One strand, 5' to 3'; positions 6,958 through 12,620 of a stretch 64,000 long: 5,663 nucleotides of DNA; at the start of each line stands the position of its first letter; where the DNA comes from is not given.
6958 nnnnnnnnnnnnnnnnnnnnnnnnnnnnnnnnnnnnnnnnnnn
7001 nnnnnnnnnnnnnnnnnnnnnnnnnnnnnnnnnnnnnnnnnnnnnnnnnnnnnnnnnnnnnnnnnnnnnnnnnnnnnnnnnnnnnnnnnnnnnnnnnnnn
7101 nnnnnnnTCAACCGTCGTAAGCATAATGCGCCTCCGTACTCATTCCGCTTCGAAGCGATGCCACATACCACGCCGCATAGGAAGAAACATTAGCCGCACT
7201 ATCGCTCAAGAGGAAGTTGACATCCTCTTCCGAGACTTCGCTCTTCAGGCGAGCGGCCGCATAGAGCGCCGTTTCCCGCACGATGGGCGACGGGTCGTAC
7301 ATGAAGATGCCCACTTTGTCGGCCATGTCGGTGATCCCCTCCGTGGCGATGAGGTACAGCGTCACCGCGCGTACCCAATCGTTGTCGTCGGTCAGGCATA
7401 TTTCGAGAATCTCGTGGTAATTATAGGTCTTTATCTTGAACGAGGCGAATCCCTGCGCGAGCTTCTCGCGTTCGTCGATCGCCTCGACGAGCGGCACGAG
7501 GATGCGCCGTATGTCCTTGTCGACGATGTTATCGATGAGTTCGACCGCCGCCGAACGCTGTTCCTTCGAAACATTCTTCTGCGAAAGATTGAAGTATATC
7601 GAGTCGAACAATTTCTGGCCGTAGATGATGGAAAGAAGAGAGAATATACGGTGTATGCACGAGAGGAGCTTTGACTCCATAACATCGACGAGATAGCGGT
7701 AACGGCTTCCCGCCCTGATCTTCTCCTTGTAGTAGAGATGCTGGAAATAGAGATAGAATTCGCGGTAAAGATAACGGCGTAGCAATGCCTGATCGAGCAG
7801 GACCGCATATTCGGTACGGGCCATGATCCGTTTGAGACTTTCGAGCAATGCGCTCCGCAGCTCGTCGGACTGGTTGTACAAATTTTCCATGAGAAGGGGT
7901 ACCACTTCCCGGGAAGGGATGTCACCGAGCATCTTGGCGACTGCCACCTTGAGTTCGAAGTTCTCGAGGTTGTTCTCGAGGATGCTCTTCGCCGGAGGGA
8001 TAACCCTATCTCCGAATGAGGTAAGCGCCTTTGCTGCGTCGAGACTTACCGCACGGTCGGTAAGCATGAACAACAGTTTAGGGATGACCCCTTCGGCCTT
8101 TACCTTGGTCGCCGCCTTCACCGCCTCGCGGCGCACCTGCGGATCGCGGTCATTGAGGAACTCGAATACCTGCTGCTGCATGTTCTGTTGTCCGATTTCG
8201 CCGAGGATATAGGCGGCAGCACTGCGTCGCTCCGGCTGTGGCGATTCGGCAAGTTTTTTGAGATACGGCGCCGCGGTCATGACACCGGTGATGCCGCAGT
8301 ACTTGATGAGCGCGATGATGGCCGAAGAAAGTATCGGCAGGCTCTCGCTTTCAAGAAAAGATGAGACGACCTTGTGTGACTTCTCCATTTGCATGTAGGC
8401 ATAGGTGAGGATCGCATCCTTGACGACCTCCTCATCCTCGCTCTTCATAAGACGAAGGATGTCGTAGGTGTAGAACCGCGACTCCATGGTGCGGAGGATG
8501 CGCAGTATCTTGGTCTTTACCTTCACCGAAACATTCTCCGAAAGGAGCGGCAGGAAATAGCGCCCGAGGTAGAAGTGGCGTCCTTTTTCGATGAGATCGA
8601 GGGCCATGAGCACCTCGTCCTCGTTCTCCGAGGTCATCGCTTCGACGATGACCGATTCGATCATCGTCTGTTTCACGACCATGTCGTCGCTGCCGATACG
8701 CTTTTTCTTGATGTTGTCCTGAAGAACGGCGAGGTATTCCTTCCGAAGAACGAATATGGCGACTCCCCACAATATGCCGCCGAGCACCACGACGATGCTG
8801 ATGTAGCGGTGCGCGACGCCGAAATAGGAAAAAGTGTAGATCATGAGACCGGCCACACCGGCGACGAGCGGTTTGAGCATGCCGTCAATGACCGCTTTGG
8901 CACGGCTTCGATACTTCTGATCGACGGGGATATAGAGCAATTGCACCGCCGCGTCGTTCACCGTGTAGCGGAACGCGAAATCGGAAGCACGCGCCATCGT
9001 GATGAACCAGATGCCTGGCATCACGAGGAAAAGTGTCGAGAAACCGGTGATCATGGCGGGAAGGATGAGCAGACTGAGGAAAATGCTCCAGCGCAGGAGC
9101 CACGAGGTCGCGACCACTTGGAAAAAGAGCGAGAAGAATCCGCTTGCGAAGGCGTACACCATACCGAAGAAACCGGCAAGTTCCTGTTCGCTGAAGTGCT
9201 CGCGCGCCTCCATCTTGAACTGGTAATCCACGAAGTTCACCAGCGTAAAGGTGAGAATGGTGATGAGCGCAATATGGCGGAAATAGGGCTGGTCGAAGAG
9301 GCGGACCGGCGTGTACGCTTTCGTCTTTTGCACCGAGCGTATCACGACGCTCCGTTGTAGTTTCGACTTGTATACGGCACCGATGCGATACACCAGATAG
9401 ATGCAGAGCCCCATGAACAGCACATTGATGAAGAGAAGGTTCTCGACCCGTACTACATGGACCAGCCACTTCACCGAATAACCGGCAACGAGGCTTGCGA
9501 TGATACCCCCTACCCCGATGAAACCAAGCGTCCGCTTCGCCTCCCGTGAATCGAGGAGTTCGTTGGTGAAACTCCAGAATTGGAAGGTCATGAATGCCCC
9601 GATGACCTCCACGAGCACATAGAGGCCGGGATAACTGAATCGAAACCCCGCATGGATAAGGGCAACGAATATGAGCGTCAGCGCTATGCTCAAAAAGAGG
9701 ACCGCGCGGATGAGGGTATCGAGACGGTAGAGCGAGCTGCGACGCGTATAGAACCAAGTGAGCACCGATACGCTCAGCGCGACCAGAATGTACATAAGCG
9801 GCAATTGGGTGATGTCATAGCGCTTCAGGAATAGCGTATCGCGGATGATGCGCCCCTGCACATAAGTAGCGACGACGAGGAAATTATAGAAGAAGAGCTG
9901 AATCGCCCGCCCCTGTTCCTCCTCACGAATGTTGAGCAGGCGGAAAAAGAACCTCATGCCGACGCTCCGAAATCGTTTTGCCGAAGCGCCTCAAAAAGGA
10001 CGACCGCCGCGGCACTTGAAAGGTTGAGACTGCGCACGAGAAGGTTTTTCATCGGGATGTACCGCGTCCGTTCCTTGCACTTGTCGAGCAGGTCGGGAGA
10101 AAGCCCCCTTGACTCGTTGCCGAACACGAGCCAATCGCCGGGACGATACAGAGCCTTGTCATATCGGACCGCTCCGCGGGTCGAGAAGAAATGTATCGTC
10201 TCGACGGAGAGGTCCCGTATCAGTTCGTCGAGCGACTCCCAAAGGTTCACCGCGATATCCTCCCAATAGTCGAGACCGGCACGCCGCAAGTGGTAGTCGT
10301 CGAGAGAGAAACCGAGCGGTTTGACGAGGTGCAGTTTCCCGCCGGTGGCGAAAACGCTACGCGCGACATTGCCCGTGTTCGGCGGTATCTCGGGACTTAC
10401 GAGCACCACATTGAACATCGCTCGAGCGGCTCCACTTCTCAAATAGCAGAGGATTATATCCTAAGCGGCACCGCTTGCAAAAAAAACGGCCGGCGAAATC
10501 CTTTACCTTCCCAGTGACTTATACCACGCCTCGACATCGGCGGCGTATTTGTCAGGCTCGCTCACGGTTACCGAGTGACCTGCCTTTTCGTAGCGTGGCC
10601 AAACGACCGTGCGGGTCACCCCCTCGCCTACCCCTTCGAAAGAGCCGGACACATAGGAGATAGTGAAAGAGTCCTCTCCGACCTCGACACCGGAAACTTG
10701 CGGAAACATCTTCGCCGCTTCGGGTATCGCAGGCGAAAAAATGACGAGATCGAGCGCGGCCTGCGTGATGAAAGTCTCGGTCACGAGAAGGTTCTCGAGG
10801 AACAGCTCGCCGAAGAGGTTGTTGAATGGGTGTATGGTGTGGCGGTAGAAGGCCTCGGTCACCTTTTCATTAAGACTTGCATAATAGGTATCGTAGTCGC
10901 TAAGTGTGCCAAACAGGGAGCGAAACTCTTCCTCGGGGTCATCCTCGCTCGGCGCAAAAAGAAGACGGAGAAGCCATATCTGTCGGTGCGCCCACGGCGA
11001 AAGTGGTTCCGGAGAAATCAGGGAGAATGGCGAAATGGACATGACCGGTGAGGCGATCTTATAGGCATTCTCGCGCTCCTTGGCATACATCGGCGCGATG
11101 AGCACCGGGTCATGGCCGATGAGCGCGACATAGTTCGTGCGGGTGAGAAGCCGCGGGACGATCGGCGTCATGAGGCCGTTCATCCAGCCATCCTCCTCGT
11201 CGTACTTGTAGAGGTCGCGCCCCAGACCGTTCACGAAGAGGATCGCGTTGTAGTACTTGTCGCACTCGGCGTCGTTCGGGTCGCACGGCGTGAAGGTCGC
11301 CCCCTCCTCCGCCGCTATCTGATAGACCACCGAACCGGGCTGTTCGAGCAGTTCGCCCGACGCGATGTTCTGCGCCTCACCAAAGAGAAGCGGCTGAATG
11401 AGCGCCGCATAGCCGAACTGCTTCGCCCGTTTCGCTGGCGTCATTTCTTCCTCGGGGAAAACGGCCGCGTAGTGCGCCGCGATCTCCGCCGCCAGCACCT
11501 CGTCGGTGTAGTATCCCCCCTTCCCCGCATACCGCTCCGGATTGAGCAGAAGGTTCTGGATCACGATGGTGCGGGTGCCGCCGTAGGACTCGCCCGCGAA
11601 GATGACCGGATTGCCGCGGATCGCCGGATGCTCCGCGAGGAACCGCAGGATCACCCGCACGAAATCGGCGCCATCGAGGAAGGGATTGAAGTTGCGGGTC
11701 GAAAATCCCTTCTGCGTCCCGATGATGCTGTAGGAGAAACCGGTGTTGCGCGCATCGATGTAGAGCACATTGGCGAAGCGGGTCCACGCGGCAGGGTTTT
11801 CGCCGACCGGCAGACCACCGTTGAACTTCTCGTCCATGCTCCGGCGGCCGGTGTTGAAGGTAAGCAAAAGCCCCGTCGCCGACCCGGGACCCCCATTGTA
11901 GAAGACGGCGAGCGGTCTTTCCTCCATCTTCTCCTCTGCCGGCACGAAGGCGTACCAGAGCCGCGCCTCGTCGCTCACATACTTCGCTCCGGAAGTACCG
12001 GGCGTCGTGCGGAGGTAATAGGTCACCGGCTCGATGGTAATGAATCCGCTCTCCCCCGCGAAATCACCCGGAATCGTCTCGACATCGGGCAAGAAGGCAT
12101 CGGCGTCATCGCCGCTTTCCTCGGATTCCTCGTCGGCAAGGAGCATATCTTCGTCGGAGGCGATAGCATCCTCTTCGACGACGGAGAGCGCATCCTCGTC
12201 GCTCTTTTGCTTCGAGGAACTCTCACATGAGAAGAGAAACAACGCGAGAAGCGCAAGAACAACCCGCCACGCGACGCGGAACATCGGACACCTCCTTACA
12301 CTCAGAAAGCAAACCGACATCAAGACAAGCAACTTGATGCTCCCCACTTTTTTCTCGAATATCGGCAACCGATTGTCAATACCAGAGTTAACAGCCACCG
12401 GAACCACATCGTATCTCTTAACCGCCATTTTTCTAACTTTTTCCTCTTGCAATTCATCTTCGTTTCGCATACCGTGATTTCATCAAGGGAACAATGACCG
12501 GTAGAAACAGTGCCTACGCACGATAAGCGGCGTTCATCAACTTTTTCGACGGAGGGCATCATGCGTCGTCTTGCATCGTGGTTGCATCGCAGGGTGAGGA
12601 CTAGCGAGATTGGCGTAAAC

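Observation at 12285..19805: Giant mosaic secreted protein plus Cys-rich lipoprotein pair next to tRNA-Val, with patchy low-GC composition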

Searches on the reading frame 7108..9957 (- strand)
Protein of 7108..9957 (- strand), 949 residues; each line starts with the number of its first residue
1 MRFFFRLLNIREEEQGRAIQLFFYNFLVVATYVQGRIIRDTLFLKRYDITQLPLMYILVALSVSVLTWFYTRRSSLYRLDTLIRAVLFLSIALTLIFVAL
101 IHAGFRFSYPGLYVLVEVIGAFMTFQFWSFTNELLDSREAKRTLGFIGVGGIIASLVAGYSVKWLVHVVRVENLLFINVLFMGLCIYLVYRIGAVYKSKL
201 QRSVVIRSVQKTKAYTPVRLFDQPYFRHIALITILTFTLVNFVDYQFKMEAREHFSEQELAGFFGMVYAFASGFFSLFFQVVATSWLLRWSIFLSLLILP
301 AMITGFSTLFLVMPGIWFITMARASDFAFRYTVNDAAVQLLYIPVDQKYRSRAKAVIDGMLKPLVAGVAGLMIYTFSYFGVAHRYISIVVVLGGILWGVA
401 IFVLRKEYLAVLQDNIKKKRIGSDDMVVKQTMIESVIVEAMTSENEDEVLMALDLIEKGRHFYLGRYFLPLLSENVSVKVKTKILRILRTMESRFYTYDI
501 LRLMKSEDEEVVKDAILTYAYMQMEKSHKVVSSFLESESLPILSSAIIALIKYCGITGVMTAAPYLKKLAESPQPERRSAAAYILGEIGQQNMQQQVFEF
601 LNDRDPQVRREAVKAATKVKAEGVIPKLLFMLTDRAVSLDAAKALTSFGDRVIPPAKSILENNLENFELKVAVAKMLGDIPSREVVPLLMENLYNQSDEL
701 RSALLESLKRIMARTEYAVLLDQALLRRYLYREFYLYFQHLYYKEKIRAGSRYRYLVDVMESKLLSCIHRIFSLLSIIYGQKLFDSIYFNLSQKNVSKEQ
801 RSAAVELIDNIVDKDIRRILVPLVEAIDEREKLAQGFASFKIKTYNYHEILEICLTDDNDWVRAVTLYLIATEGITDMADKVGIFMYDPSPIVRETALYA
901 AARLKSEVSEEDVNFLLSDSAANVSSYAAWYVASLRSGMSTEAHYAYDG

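Call 24: search_protein_families(library=pfam, proteins=[window:7108-9957:-], max_evalue=0.001)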
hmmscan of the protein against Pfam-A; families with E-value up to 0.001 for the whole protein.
window:7108-9957:- (949 aa): 5 families
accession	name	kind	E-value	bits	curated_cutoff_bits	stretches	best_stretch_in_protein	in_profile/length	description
PF13646.12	HEAT_2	-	3.3e-26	91.8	27.7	3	565-635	3-74/88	HEAT repeats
PF02985.28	HEAT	-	3.3e-12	45.9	23.5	0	564-590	3-29/31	HEAT repeat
PF03219.20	TLC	-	3e-11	43.2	21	1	97-408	136-491/491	TLC ATP/ADP transporter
PF12717.13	Cnd1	-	0.00018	22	26.4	0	593-632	22-67/162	non-SMC mitotic condensation complex subunit 1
PF03130.22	HEAT_PBS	-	0.00023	21.8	20.9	0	671-693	3-25/27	PBS lyase HEAT-like repeat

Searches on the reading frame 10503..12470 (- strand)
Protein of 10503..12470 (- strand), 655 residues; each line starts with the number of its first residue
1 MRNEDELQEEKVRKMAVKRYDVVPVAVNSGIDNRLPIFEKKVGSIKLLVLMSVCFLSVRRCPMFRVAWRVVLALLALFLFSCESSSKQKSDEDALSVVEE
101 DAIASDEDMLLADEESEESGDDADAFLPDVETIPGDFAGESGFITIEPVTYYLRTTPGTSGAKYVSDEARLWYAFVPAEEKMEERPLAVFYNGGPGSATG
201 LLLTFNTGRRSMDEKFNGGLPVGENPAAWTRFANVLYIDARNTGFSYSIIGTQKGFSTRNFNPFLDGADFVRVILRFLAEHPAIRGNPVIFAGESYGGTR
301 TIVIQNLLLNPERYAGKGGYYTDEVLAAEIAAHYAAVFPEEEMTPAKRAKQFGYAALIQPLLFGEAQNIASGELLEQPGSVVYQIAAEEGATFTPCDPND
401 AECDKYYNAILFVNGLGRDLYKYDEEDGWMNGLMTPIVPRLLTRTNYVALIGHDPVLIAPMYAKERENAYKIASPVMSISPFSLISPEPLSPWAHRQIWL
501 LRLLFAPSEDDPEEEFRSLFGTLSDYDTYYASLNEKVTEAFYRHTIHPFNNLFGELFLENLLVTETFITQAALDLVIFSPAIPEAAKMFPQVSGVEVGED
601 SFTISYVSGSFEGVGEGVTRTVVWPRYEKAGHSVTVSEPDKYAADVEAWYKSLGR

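Call 8: search_protein_families(library=pfam, proteins=[window:10503-12470:-], max_evalue=1)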
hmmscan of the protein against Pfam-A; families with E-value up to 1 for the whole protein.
window:10503-12470:- (655 aa): 2 families
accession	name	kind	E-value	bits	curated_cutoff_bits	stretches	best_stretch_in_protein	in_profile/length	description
PF00450.28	Peptidase_S10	-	3.6e-21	76.5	21.9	1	166-300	21-149/420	Serine carboxypeptidase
PF12697.13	Abhydrolase_6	-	0.00018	22.7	26.3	1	227-339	12-97/217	Alpha/beta hydrolase family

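Call 9: search_protein_families(library=ncbifam, proteins=[window:10503-12470:-], max_evalue=1)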
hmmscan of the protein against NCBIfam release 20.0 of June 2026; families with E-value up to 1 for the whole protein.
window:10503-12470:- (655 aa): 3 families
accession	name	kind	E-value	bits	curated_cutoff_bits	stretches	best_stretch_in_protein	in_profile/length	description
TIGR01781.1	Trep_dent_lipo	paralog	0.064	12.3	294.45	1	73-117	12-55/412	clustered-type lipoprotein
NF047443.1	CompRegAqLcpA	equivalog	0.18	11.5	300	1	212-243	50-81/189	complement regulator-acquiring protein LcpA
NF038068.1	LaoB_over_CadC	equivalog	0.5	10.5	45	0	592-605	14-26/41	L-arginine responsive protein LaoB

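Call 117: search_protein_families(library=padloc, proteins=[window:10503-12284:-], max_evalue=0.01)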
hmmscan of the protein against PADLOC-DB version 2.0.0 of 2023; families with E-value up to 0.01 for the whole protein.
window:10503-12284:- (593 aa): 0 families
